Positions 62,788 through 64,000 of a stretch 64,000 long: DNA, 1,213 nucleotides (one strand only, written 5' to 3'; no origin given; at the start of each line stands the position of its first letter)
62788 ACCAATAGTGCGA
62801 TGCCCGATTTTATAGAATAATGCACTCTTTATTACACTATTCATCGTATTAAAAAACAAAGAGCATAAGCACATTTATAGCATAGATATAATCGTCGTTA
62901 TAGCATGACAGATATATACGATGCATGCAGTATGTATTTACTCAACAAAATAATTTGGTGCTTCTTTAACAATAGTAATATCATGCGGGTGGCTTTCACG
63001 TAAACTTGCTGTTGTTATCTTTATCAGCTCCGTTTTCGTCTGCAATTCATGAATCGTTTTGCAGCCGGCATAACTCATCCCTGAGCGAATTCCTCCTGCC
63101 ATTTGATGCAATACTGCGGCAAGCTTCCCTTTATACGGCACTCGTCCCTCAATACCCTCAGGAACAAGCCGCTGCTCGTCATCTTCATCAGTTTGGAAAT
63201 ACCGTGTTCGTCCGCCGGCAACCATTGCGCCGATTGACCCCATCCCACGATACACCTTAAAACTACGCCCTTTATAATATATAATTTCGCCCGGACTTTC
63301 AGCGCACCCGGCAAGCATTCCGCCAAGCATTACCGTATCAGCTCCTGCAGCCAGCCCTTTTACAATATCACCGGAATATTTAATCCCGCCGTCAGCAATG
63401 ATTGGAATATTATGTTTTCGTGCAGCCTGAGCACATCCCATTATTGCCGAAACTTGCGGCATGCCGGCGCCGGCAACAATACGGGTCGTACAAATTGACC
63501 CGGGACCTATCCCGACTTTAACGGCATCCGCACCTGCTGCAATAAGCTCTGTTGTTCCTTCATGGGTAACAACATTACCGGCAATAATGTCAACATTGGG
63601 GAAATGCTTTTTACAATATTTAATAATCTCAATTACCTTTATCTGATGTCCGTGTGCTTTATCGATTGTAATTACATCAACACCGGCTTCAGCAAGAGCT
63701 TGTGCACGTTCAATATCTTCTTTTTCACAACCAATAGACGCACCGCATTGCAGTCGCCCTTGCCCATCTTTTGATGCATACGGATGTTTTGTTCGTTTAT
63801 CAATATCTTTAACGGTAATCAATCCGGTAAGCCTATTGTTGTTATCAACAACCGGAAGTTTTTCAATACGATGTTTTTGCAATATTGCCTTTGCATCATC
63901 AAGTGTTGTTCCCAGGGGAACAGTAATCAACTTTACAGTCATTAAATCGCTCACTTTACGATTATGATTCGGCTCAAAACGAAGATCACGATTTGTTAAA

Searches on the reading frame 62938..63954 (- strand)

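Call 35: search_protein_families(library=pfam, proteins=[window:62938-63954:-], max_evalue=0.001)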
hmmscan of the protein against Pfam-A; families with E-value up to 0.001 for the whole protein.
window:62938-63954:- (338 aa): 5 families
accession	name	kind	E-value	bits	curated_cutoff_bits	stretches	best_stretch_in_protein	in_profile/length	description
PF00478.31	IMPDH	-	4.3e-119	398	25.6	1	48-324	73-345/345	IMP dehydrogenase / GMP reductase domain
PF00571.33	CBS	-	4e-13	49.9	24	1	2-51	2-51/57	CBS domain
PF01070.24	FMN_dh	-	3.9e-06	26.6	24.9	1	124-214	222-305/350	FMN-dependent dehydrogenase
PF03060.21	NMO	-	0.00059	19.8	28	0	131-222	146-233/331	Nitronate monooxygenase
PF01729.25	QRPTase_C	-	0.00089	19.5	23.1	0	74-149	83-156/169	Quinolinate phosphoribosyl transferase, C-terminal domain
